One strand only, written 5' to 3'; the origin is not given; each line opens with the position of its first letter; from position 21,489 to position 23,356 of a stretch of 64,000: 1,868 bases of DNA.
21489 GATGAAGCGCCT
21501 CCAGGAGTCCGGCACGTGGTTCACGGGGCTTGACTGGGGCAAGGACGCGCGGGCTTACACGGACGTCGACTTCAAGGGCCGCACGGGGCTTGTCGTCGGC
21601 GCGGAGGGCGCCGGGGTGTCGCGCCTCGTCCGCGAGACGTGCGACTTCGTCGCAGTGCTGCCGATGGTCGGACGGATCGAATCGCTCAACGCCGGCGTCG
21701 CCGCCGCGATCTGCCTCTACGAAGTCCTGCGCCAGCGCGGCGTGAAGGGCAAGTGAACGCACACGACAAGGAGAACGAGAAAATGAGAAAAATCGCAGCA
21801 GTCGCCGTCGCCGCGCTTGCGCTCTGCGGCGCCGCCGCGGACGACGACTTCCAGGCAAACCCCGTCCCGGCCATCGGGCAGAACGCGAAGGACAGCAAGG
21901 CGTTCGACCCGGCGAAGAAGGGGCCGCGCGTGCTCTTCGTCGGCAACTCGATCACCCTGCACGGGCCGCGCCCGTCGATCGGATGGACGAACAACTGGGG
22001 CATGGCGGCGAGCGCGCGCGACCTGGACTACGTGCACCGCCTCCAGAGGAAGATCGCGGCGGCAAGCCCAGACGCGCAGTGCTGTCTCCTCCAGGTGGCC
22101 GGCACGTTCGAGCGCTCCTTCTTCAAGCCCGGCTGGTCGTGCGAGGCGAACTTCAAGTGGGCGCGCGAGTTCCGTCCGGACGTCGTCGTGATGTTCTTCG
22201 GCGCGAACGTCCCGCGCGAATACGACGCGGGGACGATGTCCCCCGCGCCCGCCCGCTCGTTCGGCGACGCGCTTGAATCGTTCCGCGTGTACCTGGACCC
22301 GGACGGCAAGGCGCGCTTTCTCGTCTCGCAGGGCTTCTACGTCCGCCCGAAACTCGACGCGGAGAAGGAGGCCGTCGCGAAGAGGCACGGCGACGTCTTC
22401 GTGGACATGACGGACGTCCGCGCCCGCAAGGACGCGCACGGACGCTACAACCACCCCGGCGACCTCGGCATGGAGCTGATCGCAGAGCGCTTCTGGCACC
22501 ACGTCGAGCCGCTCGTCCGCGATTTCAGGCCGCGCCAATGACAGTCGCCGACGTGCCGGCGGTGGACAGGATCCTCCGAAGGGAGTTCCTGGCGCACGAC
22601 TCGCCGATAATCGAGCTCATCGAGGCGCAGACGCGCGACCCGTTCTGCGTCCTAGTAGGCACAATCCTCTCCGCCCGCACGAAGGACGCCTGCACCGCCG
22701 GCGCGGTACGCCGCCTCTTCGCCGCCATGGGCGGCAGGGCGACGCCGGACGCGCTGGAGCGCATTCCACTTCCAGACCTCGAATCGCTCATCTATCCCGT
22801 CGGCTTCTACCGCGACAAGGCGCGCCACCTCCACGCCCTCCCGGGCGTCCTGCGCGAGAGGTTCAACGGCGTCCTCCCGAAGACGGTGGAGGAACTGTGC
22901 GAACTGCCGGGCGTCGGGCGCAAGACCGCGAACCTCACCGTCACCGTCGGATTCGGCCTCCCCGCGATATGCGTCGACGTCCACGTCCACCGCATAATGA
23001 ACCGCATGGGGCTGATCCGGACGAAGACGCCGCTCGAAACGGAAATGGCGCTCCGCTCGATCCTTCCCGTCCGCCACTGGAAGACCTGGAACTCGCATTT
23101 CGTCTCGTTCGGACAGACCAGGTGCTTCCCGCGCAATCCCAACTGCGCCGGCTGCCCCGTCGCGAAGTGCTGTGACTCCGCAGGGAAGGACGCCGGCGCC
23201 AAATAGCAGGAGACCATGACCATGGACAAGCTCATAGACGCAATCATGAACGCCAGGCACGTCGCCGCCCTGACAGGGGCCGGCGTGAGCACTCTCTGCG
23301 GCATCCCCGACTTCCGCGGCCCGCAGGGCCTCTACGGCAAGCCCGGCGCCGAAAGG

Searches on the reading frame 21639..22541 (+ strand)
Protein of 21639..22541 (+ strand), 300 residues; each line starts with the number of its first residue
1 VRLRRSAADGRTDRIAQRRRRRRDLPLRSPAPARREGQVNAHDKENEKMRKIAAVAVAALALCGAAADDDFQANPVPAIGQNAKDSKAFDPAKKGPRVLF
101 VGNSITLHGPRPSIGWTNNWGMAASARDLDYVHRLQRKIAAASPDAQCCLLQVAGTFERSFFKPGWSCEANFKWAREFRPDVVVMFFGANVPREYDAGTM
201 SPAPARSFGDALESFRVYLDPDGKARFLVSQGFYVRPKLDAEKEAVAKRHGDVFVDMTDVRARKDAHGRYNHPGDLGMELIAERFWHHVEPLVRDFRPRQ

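Call 78: search_protein_families(library=pfam, proteins=[window:21639-22541:+], max_evalue=0.001)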
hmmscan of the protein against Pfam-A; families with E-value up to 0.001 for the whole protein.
window:21639-22541:+ (300 aa): 1 family
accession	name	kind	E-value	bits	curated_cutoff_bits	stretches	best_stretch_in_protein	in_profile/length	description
PF13472.12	Lipase_GDSL_2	-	0.00011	23.2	32.9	1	100-279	1-177/178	GDSL-like Lipase/Acylhydrolase family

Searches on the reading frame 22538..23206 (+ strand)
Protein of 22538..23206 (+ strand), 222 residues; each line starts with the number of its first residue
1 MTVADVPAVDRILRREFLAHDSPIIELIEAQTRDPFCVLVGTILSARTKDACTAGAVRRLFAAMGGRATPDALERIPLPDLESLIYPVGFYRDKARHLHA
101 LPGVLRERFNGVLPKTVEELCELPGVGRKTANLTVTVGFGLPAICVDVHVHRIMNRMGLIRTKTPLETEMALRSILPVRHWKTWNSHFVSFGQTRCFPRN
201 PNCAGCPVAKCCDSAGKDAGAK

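Call 78: search_protein_families(library=pfam, proteins=[window:22538-23206:+], max_evalue=0.001)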
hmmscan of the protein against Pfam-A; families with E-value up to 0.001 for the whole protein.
window:22538-23206:+ (222 aa): 3 families
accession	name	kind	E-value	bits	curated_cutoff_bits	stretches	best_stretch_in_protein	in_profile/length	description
PF00730.31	HhH-GPD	-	5.6e-22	78.6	26.2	1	40-176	1-106/108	HhH-GPD superfamily base excision DNA repair protein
PF00633.29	HHH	-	2.6e-09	36.9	24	1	108-132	1-25/30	Helix-hairpin-helix motif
PF21176.3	RecR_HhH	-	0.0004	20.6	27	0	117-131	5-19/45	RecR, helix-hairpin-helix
